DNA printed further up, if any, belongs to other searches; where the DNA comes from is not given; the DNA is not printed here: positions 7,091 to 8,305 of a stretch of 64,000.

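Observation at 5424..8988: VapBC module followed by a soluble M48 metallopeptidase translationally coupled to a dynamin-like GTPase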

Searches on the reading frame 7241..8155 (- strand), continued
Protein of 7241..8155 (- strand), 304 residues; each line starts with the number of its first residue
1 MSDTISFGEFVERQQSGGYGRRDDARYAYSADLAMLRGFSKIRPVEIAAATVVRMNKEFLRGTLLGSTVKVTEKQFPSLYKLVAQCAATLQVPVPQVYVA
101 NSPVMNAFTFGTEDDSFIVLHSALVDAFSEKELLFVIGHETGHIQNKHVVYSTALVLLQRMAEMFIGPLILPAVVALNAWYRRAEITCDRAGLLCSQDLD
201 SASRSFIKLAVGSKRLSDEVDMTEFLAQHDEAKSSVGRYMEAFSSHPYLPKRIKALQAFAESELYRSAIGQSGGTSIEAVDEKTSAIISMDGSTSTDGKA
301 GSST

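Call 23: find_related_loci(query=A1, collection=genome_contigs, flank=6000)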
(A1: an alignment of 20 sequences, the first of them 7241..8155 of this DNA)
Query A1 (304 aa) in genome_contigs; peptide patterns used: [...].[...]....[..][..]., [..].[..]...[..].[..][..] (x = any residue, [..] = any of these).
599 stretches matched a pattern (row limit reached: there are more); 546 encode a relative of the query (tblastn E <= 1e-3); the best 80 are kept; 80 distinct loci.
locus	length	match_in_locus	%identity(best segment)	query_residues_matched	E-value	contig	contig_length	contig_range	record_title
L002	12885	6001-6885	93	1-295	0e+0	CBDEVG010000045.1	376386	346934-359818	MAG: Amaricoccus sp. isolate d5c23e1e-6785-4e99-854b-a3fa1252761b genome assembly, contig: contig_45, whole genome shotg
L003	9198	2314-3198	93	1-295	0e+0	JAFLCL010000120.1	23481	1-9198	MAG: Deltaproteobacteria bacterium isolate UWPOB_DELTA5 gnl_X_FKCMEJAL_120, whole genome shotgun sequence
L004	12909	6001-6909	90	1-304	0e+0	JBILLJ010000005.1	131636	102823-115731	MAG: Sandaracinaceae bacterium isolate ME2017-07-27_3300044645_group7_bin65 Rohwer_bin1493_scaffold_38_c1, whole genome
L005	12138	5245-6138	87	1-304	0e+0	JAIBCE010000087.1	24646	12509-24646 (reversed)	MAG: Sandaracinaceae bacterium isolate SSF7 NODE_38860_length_24646_cov_9.650883, whole genome shotgun sequence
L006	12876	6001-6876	74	1-291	2e-146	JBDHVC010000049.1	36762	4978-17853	MAG: Sandaracinaceae bacterium isolate AS-MESO-3CA.302 NODE_4603_length_36762_cov_17.173531, whole genome shotgun sequen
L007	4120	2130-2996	70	5-293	1e-144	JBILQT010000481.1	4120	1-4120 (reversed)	MAG: Sandaracinaceae bacterium isolate ME2018-06-07_3300034013_group8_bin51 Rohwer_bin1494_scaffold_18711_c1, whole geno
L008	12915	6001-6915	61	1-302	7e-126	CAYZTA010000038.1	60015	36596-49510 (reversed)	MAG TPA_asm: uncultured Sandaracinus sp. isolate binchicken_co322_224 genome assembly, contig: NODE_966_length_60015_cov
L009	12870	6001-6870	62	3-292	8e-124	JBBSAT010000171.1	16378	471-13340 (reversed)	MAG: Polyangiales bacterium isolate La6_metabat2.038 La6_metabat2.038_K_3016092_L_16378_cov_10.9904, whole genome shotgu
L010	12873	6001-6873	61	1-292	6e-123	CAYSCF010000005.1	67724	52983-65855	MAG TPA_asm: uncultured Sandaracinaceae bacterium isolate binchicken_co54_31 genome assembly, contig: NODE_642_length_67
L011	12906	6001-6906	61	1-300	1e-122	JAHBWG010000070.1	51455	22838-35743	MAG: Sandaracinaceae bacterium isolate ACE_MYX11 MYX11_70, whole genome shotgun sequence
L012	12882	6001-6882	59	7-300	2e-118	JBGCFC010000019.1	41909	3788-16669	MAG: Sandaracinaceae bacterium isolate SGMAG-31 contig19, whole genome shotgun sequence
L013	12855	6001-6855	60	7-290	7e-118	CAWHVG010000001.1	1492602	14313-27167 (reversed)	MAG: uncultured proteobacterium isolate MFD02416.bin.1.293 genome assembly, contig: contig_34873, whole genome shotgun s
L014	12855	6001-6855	60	7-290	8e-116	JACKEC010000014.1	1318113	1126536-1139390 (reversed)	MAG: Sandaracinaceae bacterium isolate HK-STAS-MYXO-23 HK-STAS-MYXO-23_14, whole genome shotgun sequence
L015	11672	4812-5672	57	5-290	1e-114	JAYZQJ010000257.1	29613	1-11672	MAG: Myxococcota bacterium isolate XB_MAG420 DB_MAG420_0257, whole genome shotgun sequence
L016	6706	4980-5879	57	7-301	6e-114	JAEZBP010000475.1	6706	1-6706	MAG: Proteobacteria bacterium isolate OH_CBrB_201 k127_1426611, whole genome shotgun sequence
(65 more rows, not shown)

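Call 25: find_homologous_proteins(query=P0243, max_evalue=1e-10)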
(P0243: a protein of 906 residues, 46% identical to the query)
Query P0243 (906 aa): 2816 proteins with E <= 1e-10 among 8000 candidates; the best 120 are listed.
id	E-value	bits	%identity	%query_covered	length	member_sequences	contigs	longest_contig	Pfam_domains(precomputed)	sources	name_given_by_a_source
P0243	0.0e+0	1979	100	100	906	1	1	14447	PF01435.25,PF01926.30,PF00350.30,PF00009.34,PF21808.3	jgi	jgi:Zn-dependent protease with chaperone function/ribosome biogenesis GTPase A/uncharacterized small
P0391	0.0e+0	1056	54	98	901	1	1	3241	PF01435.25,PF01926.30,PF00350.30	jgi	jgi:ribosome biogenesis GTPase A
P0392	0.0e+0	1043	52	99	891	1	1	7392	PF01435.25,PF01926.30,PF00350.30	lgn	-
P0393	0.0e+0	1018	54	94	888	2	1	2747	PF01435.25,PF01926.30,PF00350.30,PF00009.34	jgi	jgi:Zn-dependent protease with chaperone function/ribosome biogenesis GTPase A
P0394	2.4e-202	692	56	64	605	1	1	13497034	PF01926.30,PF00350.30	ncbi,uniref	ncbi:dynamin family protein [Sorangium sp. So ce726]|uniref:dynamin family protein n=1 Tax=Sorangium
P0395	1.1e-201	690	56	64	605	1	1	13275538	PF01926.30,PF00350.30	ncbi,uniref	ncbi:dynamin family protein [Sorangium sp. So ce693]|uniref:dynamin family protein n=1 Tax=Sorangium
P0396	1.3e-201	690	56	64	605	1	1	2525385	PF01926.30,PF00350.30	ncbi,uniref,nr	ncbi:dynamin family protein [Sorangium atrum]|uniref:Dynamin family protein n=1 Tax=Sorangium atrum 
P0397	2.4e-201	689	56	64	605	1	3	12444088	PF01926.30,PF00350.30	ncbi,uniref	ncbi:dynamin family protein [Sorangium sp. So ce281]|uniref:dynamin family protein n=1 Tax=unclassif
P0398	2.4e-201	689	56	64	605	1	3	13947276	PF01926.30,PF00350.30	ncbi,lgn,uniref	ncbi:dynamin family protein [Sorangium sp. So ce124]|uniref:dynamin family protein n=1 Tax=Sorangium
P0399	2.8e-201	689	56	64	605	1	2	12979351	PF01926.30,PF00350.30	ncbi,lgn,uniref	ncbi:dynamin family protein [Sorangium sp. So ce381]|uniref:dynamin family protein n=1 Tax=Sorangium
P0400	3.2e-201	689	56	64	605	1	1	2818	PF01926.30,PF00350.30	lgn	-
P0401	3.2e-201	689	56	64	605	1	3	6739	PF01926.30,PF00350.30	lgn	-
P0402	3.7e-201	688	56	64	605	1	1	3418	PF01926.30,PF00350.30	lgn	-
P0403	5.8e-201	688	55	64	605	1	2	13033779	PF01926.30,PF00350.30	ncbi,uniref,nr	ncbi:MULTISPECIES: dynamin family protein [Sorangium]|uniref:Dynamin N-terminal domain-containing pr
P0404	9.0e-201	687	56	64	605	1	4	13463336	PF01926.30,PF00350.30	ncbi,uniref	ncbi:dynamin family protein [Sorangium sp. So ce363]|uniref:dynamin family protein n=1 Tax=unclassif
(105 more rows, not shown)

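Call 30: find_encoding_contigs(protein=P0243, flank=8000, max_places=2)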
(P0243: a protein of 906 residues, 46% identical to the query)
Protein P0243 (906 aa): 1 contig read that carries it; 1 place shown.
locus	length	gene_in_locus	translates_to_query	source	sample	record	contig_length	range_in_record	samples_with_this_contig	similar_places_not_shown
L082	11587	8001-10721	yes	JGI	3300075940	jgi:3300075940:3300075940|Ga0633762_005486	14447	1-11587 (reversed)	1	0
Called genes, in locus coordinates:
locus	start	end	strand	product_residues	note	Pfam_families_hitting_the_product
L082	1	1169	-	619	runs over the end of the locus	PF05406:WGR, PF02877:PARP_reg, PF00644:PARP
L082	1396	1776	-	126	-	-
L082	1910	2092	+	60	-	-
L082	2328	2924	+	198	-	-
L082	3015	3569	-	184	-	PF01400:Astacin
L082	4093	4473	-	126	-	-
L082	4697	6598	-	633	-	PF13167:GTP-bdg_N, PF16360:GTP-bdg_M, PF00009:GTP_EFTU (faint), PF01926:MMR_HSR1, PF02421:FeoB_N (weak)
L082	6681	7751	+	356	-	PF01636:APH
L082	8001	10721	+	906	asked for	PF01435:Peptidase_M48, PF00009:GTP_EFTU (weak), PF00350:Dynamin_N, PF01926:MMR_HSR1, PF21808:Dynamin-like_hel_bact (faint)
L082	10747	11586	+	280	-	?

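Call 35: search_dna_similar(query=window:7241-8155:-, collection=plasmids, mode=protein, max_evalue=0.00001, max_rows=15)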
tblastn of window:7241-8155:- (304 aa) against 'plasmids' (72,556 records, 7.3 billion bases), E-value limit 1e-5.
Records with a match: 32; places in all: 33; records where one place covers at least 80% of the query: 2.
Best place of each record, by identity: <60% 32.
By first word of the organism name: Thermus 5; Tsukamurella 2; Shinella 2; Thioclava 2; Halorussus 2; Bernardetia 1; Nonomuraea 1; Rhodococcus 1; Peteryoungia 1; Persicobacter 1; and 14 more.
By predicted mobility (MOB-suite, as given by PLSDB): non-mobilizable 27; conjugative 3; mobilizable 2.
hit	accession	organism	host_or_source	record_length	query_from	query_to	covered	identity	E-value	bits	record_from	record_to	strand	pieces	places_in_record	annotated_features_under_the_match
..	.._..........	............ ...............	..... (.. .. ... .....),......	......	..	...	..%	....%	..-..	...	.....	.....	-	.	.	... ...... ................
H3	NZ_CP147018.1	Bernardetia sp. Wsw4-3y2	Red alga,Red algae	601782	27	300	90%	31.8%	1e-28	123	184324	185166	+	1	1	M48 family metallopeptidase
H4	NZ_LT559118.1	Nonomuraea gerenzanensis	-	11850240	55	270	71%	34.8%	1e-28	122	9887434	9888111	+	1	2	none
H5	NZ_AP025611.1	Thermus thermophilus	-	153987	27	234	68%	33.0%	8e-22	102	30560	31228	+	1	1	M48 family metallopeptidase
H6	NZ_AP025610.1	Thermus thermophilus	-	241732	27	234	68%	33.0%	9e-22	102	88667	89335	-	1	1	M48 family metallopeptidase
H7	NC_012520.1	Rhodococcus opacus B4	-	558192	65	235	56%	40.1%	2e-28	122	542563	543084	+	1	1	M48 family metallopeptidase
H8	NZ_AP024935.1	Thermus thermophilus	-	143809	27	234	68%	31.7%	1e-19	97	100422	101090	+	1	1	M48 family metallopeptidase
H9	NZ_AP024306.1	Thermus thermophilus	-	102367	27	234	68%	31.7%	2e-19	96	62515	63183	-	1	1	M48 family metallopeptidase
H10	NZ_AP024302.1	Thermus thermophilus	-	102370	27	234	68%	31.7%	2e-19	96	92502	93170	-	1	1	M48 family metallopeptidase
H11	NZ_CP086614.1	Shinella zoogloeoides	-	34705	62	259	65%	31.7%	9e-9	64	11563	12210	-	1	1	M48 family metalloprotease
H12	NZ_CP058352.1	Peteryoungia desertarenae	Pure culture,Saline Desert Soil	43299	74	259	61%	32.5%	1e-9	67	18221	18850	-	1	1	M48 family metalloprotease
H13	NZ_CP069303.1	Shinella sp. PSBB067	monoisolate,Minnesota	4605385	70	267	65%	28.5%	2e-10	69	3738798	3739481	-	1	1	none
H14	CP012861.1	Persicobacter sp. JZB09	cell culture,soil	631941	54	262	69%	26.8%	1e-14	81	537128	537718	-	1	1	record has no annotation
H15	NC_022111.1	Prevotella sp. oral taxon 299 str. F0039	Homo sapiens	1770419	23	259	78%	23.1%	6e-7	58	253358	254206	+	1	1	none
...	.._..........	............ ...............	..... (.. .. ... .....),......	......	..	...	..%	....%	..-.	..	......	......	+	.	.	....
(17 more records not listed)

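Call 36: get_annotated_region(hit=H2, flank=5000)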
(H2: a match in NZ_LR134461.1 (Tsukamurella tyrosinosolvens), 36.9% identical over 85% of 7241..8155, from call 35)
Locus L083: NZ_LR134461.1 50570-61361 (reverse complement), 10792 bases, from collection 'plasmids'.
description: Tsukamurella tyrosinosolvens strain NCTC13231 plasmid 19, complete sequence
organism: Tsukamurella tyrosinosolvens (NCBI taxid 57704)
taxonomy: Bacteria; Actinomycetota; Actinomycetes; Mycobacteriales; Tsukamurellaceae; Tsukamurella; Tsukamurella tyrosinosolvens
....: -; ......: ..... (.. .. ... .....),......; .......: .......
typing (MOB-suite, as given by PLSDB): non-mobilizable
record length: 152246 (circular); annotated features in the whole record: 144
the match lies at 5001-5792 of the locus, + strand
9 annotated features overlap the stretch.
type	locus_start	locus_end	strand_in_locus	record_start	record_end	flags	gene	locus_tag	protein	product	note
CDS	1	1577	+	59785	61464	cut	-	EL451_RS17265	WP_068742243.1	Hsp70 family protein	-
CDS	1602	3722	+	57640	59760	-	-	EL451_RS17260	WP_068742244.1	hypothetical protein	-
CDS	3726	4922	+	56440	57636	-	-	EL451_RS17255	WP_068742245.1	multidrug effflux MFS transporter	GO:0055085 - transmembrane transport [Evidence IEA]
CDS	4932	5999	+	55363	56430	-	-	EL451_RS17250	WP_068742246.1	M48 family metallopeptidase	-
CDS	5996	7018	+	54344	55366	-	-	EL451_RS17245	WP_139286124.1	hypothetical protein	-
CDS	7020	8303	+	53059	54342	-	-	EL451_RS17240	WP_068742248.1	methyltransferase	-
CDS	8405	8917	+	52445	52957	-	-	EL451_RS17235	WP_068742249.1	M23 family metallopeptidase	-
CDS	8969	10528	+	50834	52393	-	zwf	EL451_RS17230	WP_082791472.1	glucose-6-phosphate dehydrogenase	GO:0006098 - pentose-phosphate shunt [Evidence IEA]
CDS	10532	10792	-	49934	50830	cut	-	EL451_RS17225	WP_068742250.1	tyrosine recombinase XerC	GO:0007049 - cell cycle [Evidence IEA]; GO:0051301 - cell division [Evidence IEA]; GO:0007059 - chromosome segregation ...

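Call 37: get_annotated_region(hit=H3, flank=5000)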
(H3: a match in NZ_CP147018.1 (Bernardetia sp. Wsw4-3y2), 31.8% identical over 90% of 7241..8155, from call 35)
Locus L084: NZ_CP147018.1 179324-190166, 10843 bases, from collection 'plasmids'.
description: Bernardetia sp. Wsw4-3y2 plasmid plasmd1, complete sequence
organism: Bernardetia sp. Wsw4-3y2 (NCBI taxid 3127471)
taxonomy: Bacteria; Bacteroidota; Cytophagia; Cytophagales; Bernardetiaceae; Bernardetia; Bernardetia sp. Wsw4-3y2
host: -; source: Red alga,Red algae; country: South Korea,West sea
typing (MOB-suite, as given by PLSDB): non-mobilizable
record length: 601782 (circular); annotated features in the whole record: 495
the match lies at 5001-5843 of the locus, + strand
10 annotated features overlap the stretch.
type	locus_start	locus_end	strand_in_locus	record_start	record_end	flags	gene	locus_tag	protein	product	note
CDS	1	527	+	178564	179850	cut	-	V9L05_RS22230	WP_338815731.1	DUF3696 domain-containing protein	-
CDS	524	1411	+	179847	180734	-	-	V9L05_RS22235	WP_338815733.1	hypothetical protein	-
CDS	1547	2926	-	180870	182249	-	-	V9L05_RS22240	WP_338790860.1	dipeptidase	-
CDS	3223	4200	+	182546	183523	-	-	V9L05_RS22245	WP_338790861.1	calcium/sodium antiporter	GO:0098662 - inorganic cation transmembrane transport [Evidence IEA]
CDS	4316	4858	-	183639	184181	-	rfbC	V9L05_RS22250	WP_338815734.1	dTDP-4-dehydrorhamnose 3,5-epimerase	GO:0019305 - dTDP-rhamnose biosynthetic process [Evidence IEA]; GO:0009243 - O antigen biosynthetic process [Evidence ...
CDS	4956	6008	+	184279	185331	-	-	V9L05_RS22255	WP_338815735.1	M48 family metallopeptidase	-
CDS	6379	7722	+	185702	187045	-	-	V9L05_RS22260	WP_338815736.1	efflux RND transporter periplasmic adaptor subunit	-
CDS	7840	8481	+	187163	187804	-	-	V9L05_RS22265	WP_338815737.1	class I SAM-dependent methyltransferase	-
CDS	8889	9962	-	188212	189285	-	-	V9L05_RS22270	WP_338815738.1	ferredoxin--NADP reductase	-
CDS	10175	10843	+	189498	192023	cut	-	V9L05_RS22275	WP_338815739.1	response regulator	GO:0000160 - phosphorelay signal transduction system [Evidence IEA]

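Call 38: get_annotated_region(hit=H5, flank=5000)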
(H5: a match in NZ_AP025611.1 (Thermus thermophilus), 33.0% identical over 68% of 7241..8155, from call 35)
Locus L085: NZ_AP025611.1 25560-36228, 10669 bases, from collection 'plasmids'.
description: Thermus thermophilus strain SNM3-3 plasmid pTthSNM3-3c, complete sequence
organism: Thermus thermophilus (NCBI taxid 274)
taxonomy: Bacteria; Deinococcota; Deinococci; Thermales; Thermaceae; Thermus; Thermus thermophilus
host: -; source: -; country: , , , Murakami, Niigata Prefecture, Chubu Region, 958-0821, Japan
typing (MOB-suite, as given by PLSDB): non-mobilizable; mating-pair formation MPF_T
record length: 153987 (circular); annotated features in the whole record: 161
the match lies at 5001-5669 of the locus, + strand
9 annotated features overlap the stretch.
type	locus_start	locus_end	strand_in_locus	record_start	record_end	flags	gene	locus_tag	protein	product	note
CDS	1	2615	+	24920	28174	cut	-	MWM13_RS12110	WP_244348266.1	Swt1 family HEPN domain-containing protein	-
CDS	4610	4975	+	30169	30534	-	-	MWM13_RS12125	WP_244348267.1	HNH endonuclease signature motif containing protein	-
CDS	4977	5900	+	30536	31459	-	-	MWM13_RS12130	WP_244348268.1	M48 family metallopeptidase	-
CDS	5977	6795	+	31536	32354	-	-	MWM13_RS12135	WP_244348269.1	hypothetical protein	-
CDS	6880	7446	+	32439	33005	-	-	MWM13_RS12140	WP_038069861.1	hypothetical protein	-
CDS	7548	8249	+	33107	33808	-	-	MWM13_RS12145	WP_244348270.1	hypothetical protein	-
CDS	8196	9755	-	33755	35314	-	-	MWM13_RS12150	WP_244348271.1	IS200/IS605 family accessory protein TnpB-related protein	GO:0006313 - DNA transposition [Evidence IEA]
CDS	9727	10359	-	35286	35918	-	-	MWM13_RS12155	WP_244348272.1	IS607 family transposase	-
CDS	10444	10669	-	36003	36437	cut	-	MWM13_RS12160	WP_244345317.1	hypothetical protein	-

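Call 40: predict_structure(alignment_id=A3)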
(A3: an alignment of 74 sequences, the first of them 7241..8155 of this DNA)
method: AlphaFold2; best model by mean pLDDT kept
length: 304 residues; sequences in the alignment: 74
mean_pLDDT: 78.0   pTM: 0.79
mean pLDDT of the five models: 78.0, 77.6, 74.7, 74.3, 74.0
residues with pLDDT >= 90: 115; 70-90: 94; 50-70: 58; < 50: 37
segments of 3 or more residues with pLDDT < 50: 1-24, 292-304
pLDDT, mean of each block of 10 residues (from residue 1): 44 44 53 64 64 70 79 97 95 91 91 83 96 97 85 76 67 78 89 96 92 89 86 67 72 93 93 91 83 35 28
secondary structure, 60 per line:
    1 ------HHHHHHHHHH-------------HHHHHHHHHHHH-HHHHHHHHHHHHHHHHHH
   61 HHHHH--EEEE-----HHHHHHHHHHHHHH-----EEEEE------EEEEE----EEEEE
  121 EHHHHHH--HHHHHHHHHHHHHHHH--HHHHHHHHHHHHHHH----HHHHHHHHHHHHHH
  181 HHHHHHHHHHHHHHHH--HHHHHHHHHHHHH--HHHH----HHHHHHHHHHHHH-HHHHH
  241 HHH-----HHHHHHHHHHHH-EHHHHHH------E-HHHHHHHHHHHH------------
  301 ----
elements in order: H7-16 H30-41 H43-65 E68-71 H77-90 E96-100 E107-111 E116-121 H122-127 H130-145 H148-162 H167-196 H199-211 H214-217 H222-234 H236-243 H249-260 H263-268 H277-288

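Call 43: fold_search(model_id=the predicted structure, library=pdb)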
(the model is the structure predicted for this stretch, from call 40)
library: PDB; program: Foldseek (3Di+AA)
matches with E <= 10: 57; with E <= 0.001: 2
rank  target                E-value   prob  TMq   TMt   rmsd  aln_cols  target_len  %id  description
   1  4aw6_B                6.9e-04  1.00  0.47  0.36  11.0       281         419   17  Crystal structure of the human nuclear membrane zinc metalloprotease ZMPSTE24 (FACE1) (released 2012-07-25)
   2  4aw6_D                9.2e-04  1.00  0.47  0.35   6.6       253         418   18  Crystal structure of the human nuclear membrane zinc metalloprotease ZMPSTE24 (FACE1) (released 2012-07-25)
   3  4aw6_A                1.5e-03  1.00  0.47  0.35   6.6       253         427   18  Crystal structure of the human nuclear membrane zinc metalloprotease ZMPSTE24 (FACE1) (released 2012-07-25)
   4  4il3_A                3.7e-03  1.00  0.43  0.32  12.3       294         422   16  Crystal Structure of S. mikatae Ste24p (released 2013-02-20)
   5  2ypt_E                4.7e-03  1.00  0.47  0.36   6.4       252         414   18  Crystal structure of the human nuclear membrane zinc metalloprotease ZMPSTE24 mutant (E336A) in complex with a synthet (released 2012-12-05)
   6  4il3_B                5.1e-03  1.00  0.44  0.33  12.9       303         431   17  Crystal Structure of S. mikatae Ste24p (released 2013-02-20)
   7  2ypt_A                7.9e-03  1.00  0.47  0.35   6.4       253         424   18  Crystal structure of the human nuclear membrane zinc metalloprotease ZMPSTE24 mutant (E336A) in complex with a synthet (released 2012-12-05)
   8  2ypt_B                9.6e-03  1.00  0.41  0.31   6.1       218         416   19  Crystal structure of the human nuclear membrane zinc metalloprotease ZMPSTE24 mutant (E336A) in complex with a synthet (released 2012-12-05)
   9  2ypt_D                1.1e-02  1.00  0.41  0.31  17.3       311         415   17  Crystal structure of the human nuclear membrane zinc metalloprotease ZMPSTE24 mutant (E336A) in complex with a synthet (released 2012-12-05)
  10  3cqb_B                1.5e-02  1.00  0.24  0.66   2.6        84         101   26  Crystal structure of heat shock protein HtpX domain from Vibrio parahaemolyticus RIMD 2210633 (released 2008-05-27)
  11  6bh8_A                2.2e-02  1.00  0.41  0.35   7.7       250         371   17  Crystal structure of ZMPSTE24 in complex with phosphoramidon (released 2018-08-15)
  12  3cqb_A                2.8e-02  1.00  0.22  0.62   1.5        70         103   28  Crystal structure of heat shock protein HtpX domain from Vibrio parahaemolyticus RIMD 2210633 (released 2008-05-27)
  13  6ait_E                7.2e-02  0.90  0.30  0.23  15.9       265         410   17  Crystal structure of E. coli BepA (released 2018-12-26)
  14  8exs_A                1.4e-01  0.98  0.35  0.21   8.4       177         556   13  Cryo-EM structure of S. aureus BlaR1 F284A mutant (released 2023-01-11)
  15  8exq_A                1.4e-01  0.98  0.34  0.20   9.1       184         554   14  Cryo-EM structure of S. aureus BlaR1 with C1 symmetry (released 2023-01-11)
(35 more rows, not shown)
